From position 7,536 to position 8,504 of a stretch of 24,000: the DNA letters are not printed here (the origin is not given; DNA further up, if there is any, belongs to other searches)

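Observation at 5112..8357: Histidine-decorated MacB/FtsX-fold ABC module plus DUF3299 plus a novel 6-TM His-tailed protein: candidate divergent metal (zinc?) acquisition system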

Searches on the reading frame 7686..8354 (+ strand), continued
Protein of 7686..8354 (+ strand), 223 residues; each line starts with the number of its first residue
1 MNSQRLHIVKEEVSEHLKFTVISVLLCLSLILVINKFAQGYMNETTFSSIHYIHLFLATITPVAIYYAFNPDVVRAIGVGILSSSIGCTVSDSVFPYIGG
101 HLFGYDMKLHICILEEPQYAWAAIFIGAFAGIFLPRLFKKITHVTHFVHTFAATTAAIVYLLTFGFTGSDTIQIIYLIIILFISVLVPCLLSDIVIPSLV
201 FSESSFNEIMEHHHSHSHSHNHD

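Call 40: find_related_loci(query=A1, collection=genome_contigs, flank=8000)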
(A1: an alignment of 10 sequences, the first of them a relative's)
Query A1 (223 aa) in genome_contigs; peptide patterns used: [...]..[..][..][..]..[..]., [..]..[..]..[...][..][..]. (x = any residue, [..] = any of these).
137 stretches matched a pattern; 108 encode a relative of the query (tblastn E <= 1e-3); the best 80 are kept; 80 distinct loci.
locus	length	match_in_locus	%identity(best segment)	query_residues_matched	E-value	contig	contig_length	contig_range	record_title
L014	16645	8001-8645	84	1-215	5e-118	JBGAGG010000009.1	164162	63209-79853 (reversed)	MAG: Ignavibacteria bacterium isolate MAG_MBR_H125.35 MBRH125-35_opera_contig_555, whole genome shotgun sequence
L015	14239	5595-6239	83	1-215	2e-117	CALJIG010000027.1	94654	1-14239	MAG TPA_asm: uncultured Ignavibacteria bacterium isolate SRR5576002_bin.35_CONCOCT_v1.1_MAG genome assembly, contig: ERZ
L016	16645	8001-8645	83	1-215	8e-117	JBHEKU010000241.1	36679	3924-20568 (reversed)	MAG: Ignavibacteria bacterium isolate bin.543 k141_1046383, whole genome shotgun sequence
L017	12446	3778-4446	81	1-223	7e-109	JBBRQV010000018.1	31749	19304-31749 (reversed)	MAG: Ignavibacteria bacterium isolate metawrap_la1_8 W_la1_8_k141_477904L_31749_cov_11.0000, whole genome shotgun sequen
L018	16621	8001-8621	60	7-214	2e-79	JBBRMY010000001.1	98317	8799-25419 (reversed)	MAG: Ignavibacteria bacterium isolate La1_metabat2.093 LA1C_B2.093_k141_2500044L_98317_cov_13.6585, whole genome shotgun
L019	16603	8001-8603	40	7-204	1e-41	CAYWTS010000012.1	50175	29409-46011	MAG TPA_asm: uncultured Ignavibacteriales bacterium isolate binchicken_co107_109 genome assembly, contig: NODE_1743_leng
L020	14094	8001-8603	40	7-205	3e-39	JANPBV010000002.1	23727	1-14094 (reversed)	MAG: Ignavibacteria bacterium isolate VAR_78_metabat_615 VAR_78_k141_4149670, whole genome shotgun sequence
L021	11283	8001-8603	40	7-205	3e-39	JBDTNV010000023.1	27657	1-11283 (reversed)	MAG: Ignavibacteria bacterium isolate cluster3_bin.159 NODE_5352_length_27657_cov_7.304978, whole genome shotgun sequenc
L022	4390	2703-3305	39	7-208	5e-39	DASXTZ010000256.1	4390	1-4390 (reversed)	MAG TPA_asm: Ignavibacteria bacterium isolate SMAG_U4705 k141_1328552, whole genome shotgun sequence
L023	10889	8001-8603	40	7-205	2e-37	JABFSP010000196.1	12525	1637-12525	MAG: Ignavibacteria bacterium isolate WB-IL-15 seq_2486, whole genome shotgun sequence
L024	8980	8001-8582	41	11-202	4e-37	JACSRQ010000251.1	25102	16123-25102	MAG: Ignavibacteria bacterium isolate BA6 contig-70_2040, whole genome shotgun sequence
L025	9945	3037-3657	39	1-205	3e-37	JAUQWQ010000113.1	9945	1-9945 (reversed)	MAG: Ignavibacteria bacterium isolate BIN7 contig_113231, whole genome shotgun sequence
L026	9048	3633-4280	38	7-223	5e-37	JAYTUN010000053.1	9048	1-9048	MAG: Ignavibacteria bacterium isolate GFS_5551 GFS_5551_52, whole genome shotgun sequence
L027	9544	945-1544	39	11-208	3e-37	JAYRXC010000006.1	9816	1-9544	MAG: Ignavibacteria bacterium isolate EBPR_ori4bin.22 k141_31154, whole genome shotgun sequence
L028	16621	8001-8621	38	1-205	1e-36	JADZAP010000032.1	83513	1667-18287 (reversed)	MAG: Ignavibacteria bacterium isolate SJ631 c_000000724430, whole genome shotgun sequence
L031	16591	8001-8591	38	11-202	2e-36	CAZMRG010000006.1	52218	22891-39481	MAG TPA_asm: uncultured Ignavibacteriales bacterium isolate binchicken_co54_475 genome assembly, contig: NODE_1073_lengt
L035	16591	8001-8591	37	11-202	6e-34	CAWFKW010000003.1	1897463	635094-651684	MAG: uncultured Ignavibacteria bacterium isolate MFD06435.bin.1.139 genome assembly, contig: contig_22176, whole genome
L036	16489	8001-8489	41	42-205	4e-34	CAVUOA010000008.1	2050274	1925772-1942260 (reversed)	MAG: Ignavibacteriota bacterium isolate MFD02416.bin.2.75 genome assembly, contig: contig_13703, whole genome shotgun se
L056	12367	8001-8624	31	7-205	2e-25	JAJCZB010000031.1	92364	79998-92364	MAG: Candidatus Dependentiae bacterium isolate OFTM129 OFTM129_30, whole genome shotgun sequence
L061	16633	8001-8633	30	7-208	4e-24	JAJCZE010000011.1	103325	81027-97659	MAG: Candidatus Dependentiae bacterium isolate OFTM262 OFTM262_10, whole genome shotgun sequence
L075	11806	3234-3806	30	1-197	1e-22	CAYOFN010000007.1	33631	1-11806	MAG TPA_asm: Candidatus Woesearchaeota archaeon isolate SRP178699_co1_587 genome assembly, contig: NODE_1325_length_3363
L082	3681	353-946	27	7-197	4e-21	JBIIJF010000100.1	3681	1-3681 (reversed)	MAG: Candidatus Babeliales bacterium isolate ME2001-09-26pf_3300043571_group1_bin17 Rohwer_bin1428_scaffold_13704_c1, wh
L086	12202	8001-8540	33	12-197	8e-21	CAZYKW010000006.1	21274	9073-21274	MAG TPA_asm: Candidatus Woesearchaeota archaeon isolate binchicken_co334_135 genome assembly, contig: NODE_4190_length_2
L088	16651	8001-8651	31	2-208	6e-23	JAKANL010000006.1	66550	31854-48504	MAG: bacterium isolate WY5.bin70 NODE_628_length_66550_cov_1.692938, whole genome shotgun sequence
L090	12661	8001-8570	31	4-203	1e-20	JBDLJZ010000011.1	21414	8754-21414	MAG: Nanoarchaeota archaeon isolate MAG119 MAG119_11, whole genome shotgun sequence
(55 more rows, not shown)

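Call 41: find_encoding_contigs(protein=P0105, flank=8000, max_places=2)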
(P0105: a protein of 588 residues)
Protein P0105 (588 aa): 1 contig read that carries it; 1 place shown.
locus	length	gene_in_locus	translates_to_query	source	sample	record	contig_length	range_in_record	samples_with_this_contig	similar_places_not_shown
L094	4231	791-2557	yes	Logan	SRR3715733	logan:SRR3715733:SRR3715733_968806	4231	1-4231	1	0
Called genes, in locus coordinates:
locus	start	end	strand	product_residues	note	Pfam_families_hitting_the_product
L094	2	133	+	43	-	?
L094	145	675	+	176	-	-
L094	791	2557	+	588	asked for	PF11736:DUF3299 (weak)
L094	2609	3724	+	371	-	PF13616:Rotamase_3, PF00639:Rotamase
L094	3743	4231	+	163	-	?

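Call 44: search_protein_families(library=pfam, proteins=[L056:8623-9729:+, L082:2090-3007:+, L088:11358-12434:+, L022:3440-4276:-, L036:3525-4682:-, L035:6949-7506:+, L025:2624-2896:+, L031:15490-15900:-, L061:5015-7891:+, L090:8612-9718:+], max_evalue=0.001)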
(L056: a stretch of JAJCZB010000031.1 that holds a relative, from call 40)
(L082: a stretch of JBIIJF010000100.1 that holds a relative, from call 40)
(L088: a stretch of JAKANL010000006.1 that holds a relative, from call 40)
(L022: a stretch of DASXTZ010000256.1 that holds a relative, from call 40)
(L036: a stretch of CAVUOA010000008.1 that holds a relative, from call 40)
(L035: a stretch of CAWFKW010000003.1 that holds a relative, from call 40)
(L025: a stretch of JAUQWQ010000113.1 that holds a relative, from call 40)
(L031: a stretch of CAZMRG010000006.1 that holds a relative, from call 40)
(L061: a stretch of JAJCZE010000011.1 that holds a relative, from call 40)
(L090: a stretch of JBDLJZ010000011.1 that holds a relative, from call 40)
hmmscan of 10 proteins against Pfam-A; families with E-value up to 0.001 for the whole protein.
L056:8623-9729:+ (369 aa): 4 families
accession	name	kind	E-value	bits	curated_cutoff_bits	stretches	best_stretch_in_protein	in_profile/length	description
PF00005.33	ABC_tran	-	2e-37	129.3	25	1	25-168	1-137/137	ABC transporter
PF08402.16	TOBE_2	-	5.7e-13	49.2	21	1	288-367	2-76/76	TOBE domain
PF13304.12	AAA_21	-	2.5e-08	34.8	27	1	130-201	228-301/304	AAA domain, putative AbiEii toxin, Type IV TA system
PF02463.25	SMC_N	-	4.3e-05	23.5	40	0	114-208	117-206/220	RecF/RecN/SMC N terminal domain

L082:2090-3007:+ (306 aa): 1 family
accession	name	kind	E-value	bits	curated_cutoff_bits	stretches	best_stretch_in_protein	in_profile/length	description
PF00528.27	BPD_transp_1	-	4.3e-12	46.6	26.4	1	88-275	2-171/184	Binding-protein-dependent transport system inner membrane component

L088:11358-12434:+ (359 aa): 4 families
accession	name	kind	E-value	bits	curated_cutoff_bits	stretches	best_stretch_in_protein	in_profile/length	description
PF13416.11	SBP_bac_8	-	6.2e-20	72.6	27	1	55-315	2-266/279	Bacterial extracellular solute-binding protein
PF13343.11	SBP_bac_6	-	1.9e-11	44.4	24.6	1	91-309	5-218/245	Bacterial extracellular solute-binding protein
PF13531.11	SBP_bac_11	-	1.6e-09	38.3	25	1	54-307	15-226/227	Bacterial extracellular solute-binding protein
PF01547.30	SBP_bac_1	-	1.8e-09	38.5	26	1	53-299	11-307/307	Bacterial extracellular solute-binding protein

L022:3440-4276:- (279 aa): 0 families

L036:3525-4682:- (386 aa): 1 family
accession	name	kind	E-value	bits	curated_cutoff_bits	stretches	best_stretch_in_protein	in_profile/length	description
PF03734.19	YkuD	-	1.9e-10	41.9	23.4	1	144-260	12-144/146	L,D-transpeptidase catalytic domain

L035:6949-7506:+ (186 aa): 1 family
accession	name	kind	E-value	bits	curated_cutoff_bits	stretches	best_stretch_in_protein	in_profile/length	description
PF03692.20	CxxCxxCC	-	2e-07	32.1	23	1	30-114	1-70/85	Putative zinc- or iron-chelating domain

L025:2624-2896:+ (91 aa): 0 families

L031:15490-15900:- (137 aa): 0 families

L061:5015-7891:+ (959 aa): 2 families
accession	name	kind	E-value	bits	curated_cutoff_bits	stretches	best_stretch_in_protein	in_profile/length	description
PF01103.29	Omp85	-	8.6e-35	121.2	24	1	634-959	6-325/325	Omp85 superfamily domain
PF07244.20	POTRA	-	3.9e-19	69.6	21.3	0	355-435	2-79/79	Surface antigen variable number repeat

L090:8612-9718:+ (369 aa): 4 families
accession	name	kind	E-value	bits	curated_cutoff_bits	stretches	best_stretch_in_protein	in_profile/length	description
PF01189.24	Methyltr_RsmB-F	-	2.3e-49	168.2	27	1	130-366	2-199/199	16S rRNA methyltransferase RsmB/F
PF17125.10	Methyltr_RsmF_N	-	3.5e-13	50.2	34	1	32-122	5-85/86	N-terminal domain of 16S rRNA methyltransferase RsmF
PF01728.25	FtsJ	-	0.0001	22.7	24.1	1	135-287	20-156/181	FtsJ-like methyltransferase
PF09445.16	Methyltransf_15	-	0.0004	20.4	22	1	138-227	2-89/165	RNA cap guanine-N2 methyltransferase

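Call 45: search_protein_families(library=ncbifam, proteins=[L056:8623-9729:+, L082:2090-3007:+, L088:11358-12434:+, L022:3440-4276:-, L035:6949-7506:+, L025:2624-2896:+, L086:5295-7796:+, L090:8612-9718:+, L075:4294-4746:+], max_evalue=0.001)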
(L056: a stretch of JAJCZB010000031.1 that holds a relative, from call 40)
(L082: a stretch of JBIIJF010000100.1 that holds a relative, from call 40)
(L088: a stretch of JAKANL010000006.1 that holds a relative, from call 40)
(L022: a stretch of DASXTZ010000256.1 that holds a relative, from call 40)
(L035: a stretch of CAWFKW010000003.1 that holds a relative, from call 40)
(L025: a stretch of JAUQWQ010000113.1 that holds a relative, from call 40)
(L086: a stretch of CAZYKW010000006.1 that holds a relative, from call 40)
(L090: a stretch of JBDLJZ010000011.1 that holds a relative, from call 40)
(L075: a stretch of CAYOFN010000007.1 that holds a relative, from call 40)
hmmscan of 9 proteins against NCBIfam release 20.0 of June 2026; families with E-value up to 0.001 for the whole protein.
L056:8623-9729:+ (369 aa): 189 families (the best 25 are shown)
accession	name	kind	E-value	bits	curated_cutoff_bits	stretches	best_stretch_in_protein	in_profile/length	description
NF006987.0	PRK09452.1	equivalog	1.5e-114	382.6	482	1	9-367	17-372/378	spermidine/putrescine ABC transporter ATP-binding protein PotA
NF043075.1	MMSYN1_0197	equivalog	9.7e-107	356.8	550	1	10-366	3-338/341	spermidine/putrescine ABC transporter ATP-binding protein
TIGR01187.1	potA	subfamily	4.2e-105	351.4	355.6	1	40-367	1-325/325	polyamine ABC transporter ATP-binding protein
TIGR03265.1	PhnT2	equivalog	6.2e-96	321.7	457.7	1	9-364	4-349/353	putative 2-aminoethylphosphonate ABC transporter ATP-binding protein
NF008653.0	PRK11650.1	subfamily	3.3e-94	315.9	432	1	9-345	3-331/357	sn-glycerol-3-phosphate ABC transporter ATP-binding protein UgpC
NF008621.0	PRK11607.1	equivalog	1.8e-91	306.8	613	1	12-367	22-375/377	putrescine ABC transporter ATP-binding subunit PotG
NF008513.0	PRK11432.1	equivalog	1.6e-87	293.7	496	1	9-368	6-348/351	ferric ABC transporter ATP-binding protein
NF040840.2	tungstate_WtpC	equivalog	4.1e-84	282.8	440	1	11-361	3-341/347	tungstate ABC transporter ATP-binding protein WtpC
NF040933.2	ABC_arch_GlcV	equivalog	4e-83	279.2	450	1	9-362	2-352/357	glucose ABC transporter ATP-binding protein GlcV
TIGR03258.1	PhnT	equivalog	3.3e-82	276.4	499.15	1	9-368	8-358/359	2-aminoethylphosphonate ABC transport system ATP-binding subunit PhnT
NF008233.0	PRK11000.1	equivalog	3.7e-81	272.8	568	1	9-342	3-332/369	maltose/maltodextrin ABC transporter ATP-binding protein MalK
TIGR00968.1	3a0106s01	subfamily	7e-79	264.7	342.75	1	10-247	1-237/237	sulfate ABC transporter ATP-binding protein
NF008105.0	PRK10851.1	equivalog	4.7e-75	252.6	502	1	10-299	3-285/362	sulfate/thiosulfate ABC transporter ATP-binding protein CysA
TIGR01186.1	proV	subfamily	4e-63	213.7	326.6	1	23-250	7-239/363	betaine/proline/choline family ABC transporter ATP-binding protein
TIGR03415.1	ABC_choXWV_ATP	equivalog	1.6e-54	185.4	483.75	1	25-276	40-300/382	choline ABC transporter ATP-binding protein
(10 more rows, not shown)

L082:2090-3007:+ (306 aa): 23 families
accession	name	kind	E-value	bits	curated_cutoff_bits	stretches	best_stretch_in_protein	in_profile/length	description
NF007044.0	PRK09497.1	equivalog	6.8e-60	202.9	348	1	21-277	16-272/285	spermidine/putrescine ABC transporter permease PotB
NF007963.0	PRK10683.1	equivalog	3.9e-51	174.3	489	1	39-272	68-301/317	putrescine ABC transporter permease PotH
NF043074.1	MMSYN1_0196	equivalog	6.3e-33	114.3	350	1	18-290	15-273/277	spermidine/putrescine ABC transporter permease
NF011624.0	PRK15050.1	equivalog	9.8e-21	74.1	247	1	18-285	29-288/297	2-aminoethylphosphonate ABC transporter permease subunit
TIGR02141.1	modB_ABC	equivalog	1e-17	64.5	182.6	1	72-277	3-203/208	molybdate ABC transporter permease subunit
TIGR03262.1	PhnU2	equivalog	1.1e-15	57.4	593.25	1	20-292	10-269/546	putative 2-aminoethylphosphonate ABC transporter permease subunit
TIGR01581.1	Mo_ABC_porter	hypoth_equivalog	3.9e-15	56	210.3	1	68-277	22-225/225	ABC transporter permease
NF007047.0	PRK09500.1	equivalog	6.4e-15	55.4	326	1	25-282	15-251/257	spermidine/putrescine ABC transporter permease PotC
TIGR03226.1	PhnU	equivalog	7.7e-15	55.1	283.45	1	50-280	73-301/311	2-aminoethylphosphonate ABC transporter permease subunit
NF008208.0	PRK10971.1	equivalog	1.8e-13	50.7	415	1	150-278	135-262/277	sulfate/thiosulfate ABC transporter permease CysT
TIGR00969.1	3a0106s02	subfamily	5.8e-13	48.9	240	1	22-280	19-267/272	sulfate ABC transporter permease subunit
NF043073.1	MMSYN1_0195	equivalog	6.8e-12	44.4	1250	1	26-237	15-209/1021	spermidine/putrescine ABC transporter permease/substrate-binding protein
NF006939.0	PRK09421.1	equivalog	7.8e-12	45.1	262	1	66-228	9-166/230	molybdate ABC transporter permease subunit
TIGR02139.1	permease_CysT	equivalog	7.1e-11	42.2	246.1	1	21-277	7-255/265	sulfate ABC transporter permease subunit CysT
NF040932.1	ABC_arch_GlcU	equivalog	1.6e-08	34.5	340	1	143-244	121-222/272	glucose ABC transporter permease GlcU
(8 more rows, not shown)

L088:11358-12434:+ (359 aa): 4 families
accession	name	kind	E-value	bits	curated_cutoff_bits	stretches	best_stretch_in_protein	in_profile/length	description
NF007048.0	PRK09501.1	equivalog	1.8e-37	129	582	1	36-308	23-294/348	spermidine/putrescine ABC transporter substrate-binding protein PotD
NF007962.0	PRK10682.1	equivalog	5.7e-28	98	636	1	20-308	11-315/370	spermidine/putrescine ABC transporter substrate-binding protein PotF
NF043073.1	MMSYN1_0195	equivalog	2.1e-16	59.3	1250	1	44-120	602-675/1021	spermidine/putrescine ABC transporter permease/substrate-binding protein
NF041888.1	ABC_SBP_YdcS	equivalog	1e-07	31.1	725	1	56-312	55-324/379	putative ABC transporter substrate-binding protein YdcS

L022:3440-4276:- (279 aa): 0 families

L035:6949-7506:+ (186 aa): 0 families

L025:2624-2896:+ (91 aa): 0 families

L086:5295-7796:+ (834 aa): 9 families
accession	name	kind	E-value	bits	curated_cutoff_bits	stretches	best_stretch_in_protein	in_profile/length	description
NF004421.0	PRK05762.1-2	equivalog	4.3e-75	253.5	570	1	73-828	63-792/795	DNA polymerase II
TIGR00592.1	pol2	superfamily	2.2e-66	224.7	239.95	1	226-811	574-1175/1176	DNA polymerase (pol2)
NF004422.0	PRK05762.1-4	equivalog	1.5e-54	185.6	1103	1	75-827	62-787/789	DNA polymerase II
NF004420.0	PRK05762.1-1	equivalog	5.9e-53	180.6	1435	1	200-825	161-779/783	DNA polymerase II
NF004417.0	PRK05761.1-3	equivalog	2e-50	171.6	780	1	198-825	237-855/858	DNA-directed DNA polymerase I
NF004419.0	PRK05761.1-5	equivalog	3.4e-43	147.7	1285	1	216-829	320-928/932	DNA-directed DNA polymerase I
NF004418.0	PRK05761.1-4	subfamily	1.8e-35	122.4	692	1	440-833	322-715/717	type B DNA-directed DNA polymerase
NF004415.0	PRK05761.1-1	equivalog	7.5e-33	113.4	1289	1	225-822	278-865/883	DNA-directed DNA polymerase I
NF004416.0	PRK05761.1-2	equivalog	2.4e-26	92.3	516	2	507-816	356-651/665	type B DNA-directed DNA polymerase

L090:8612-9718:+ (369 aa): 10 families
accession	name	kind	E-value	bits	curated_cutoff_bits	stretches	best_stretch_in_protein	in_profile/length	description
TIGR00446.1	nop2p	subfamily_domain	8.7e-81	271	210.45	1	62-367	2-264/264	NOL1/NOP2/sun family putative RNA methylase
NF008898.0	PRK11933.1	equivalog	9.1e-76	255.2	588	1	31-296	11-274/480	16S rRNA (cytosine(1407)-C(5))-methyltransferase RsmF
NF040814.1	tRNA_cyt_mtase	equivalog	5e-67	226.1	550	2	32-319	12-282/305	tRNA (cytosine(49)-C(5))-methyltransferase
NF011494.0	PRK14902.1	equivalog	3.1e-55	187.8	319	1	43-299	163-409/444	16S rRNA (cytosine(967)-C(5))-methyltransferase RsmB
NF011493.0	PRK14901.1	equivalog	2.4e-50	171.7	540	1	47-286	169-404/447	16S rRNA (cytosine(967)-C(5))-methyltransferase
NF041567.1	mtaseRsmF_Thermus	equivalog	1.7e-48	165.4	690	1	45-309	8-260/443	16S rRNA (cytosine(1407)-C(5))-methyltransferase RsmF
TIGR00563.1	rsmB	equivalog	3.8e-48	164.7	269.05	1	30-317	145-394/437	16S rRNA (cytosine(967)-C(5))-methyltransferase RsmB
NF008149.0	PRK10901.1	equivalog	5.5e-34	117.9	375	1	32-294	154-405/434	16S rRNA (cytosine(967)-C(5))-methyltransferase RsmB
NF011495.0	PRK14903.1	equivalog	1.8e-32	112.7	503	1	34-285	140-384/431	16S rRNA (cytosine(967)-C(5))-methyltransferase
TIGR02469.1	CbiT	equivalog_domain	1.6e-05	25.2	78.3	1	130-215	13-94/124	precorrin-6Y C5,15-methyltransferase (decarboxylating) subunit CbiT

L075:4294-4746:+ (151 aa): 1 family
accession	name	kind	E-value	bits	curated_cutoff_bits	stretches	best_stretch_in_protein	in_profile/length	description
NF008898.0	PRK11933.1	equivalog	3.3e-12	45.6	588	1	6-146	332-468/480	16S rRNA (cytosine(1407)-C(5))-methyltransferase RsmF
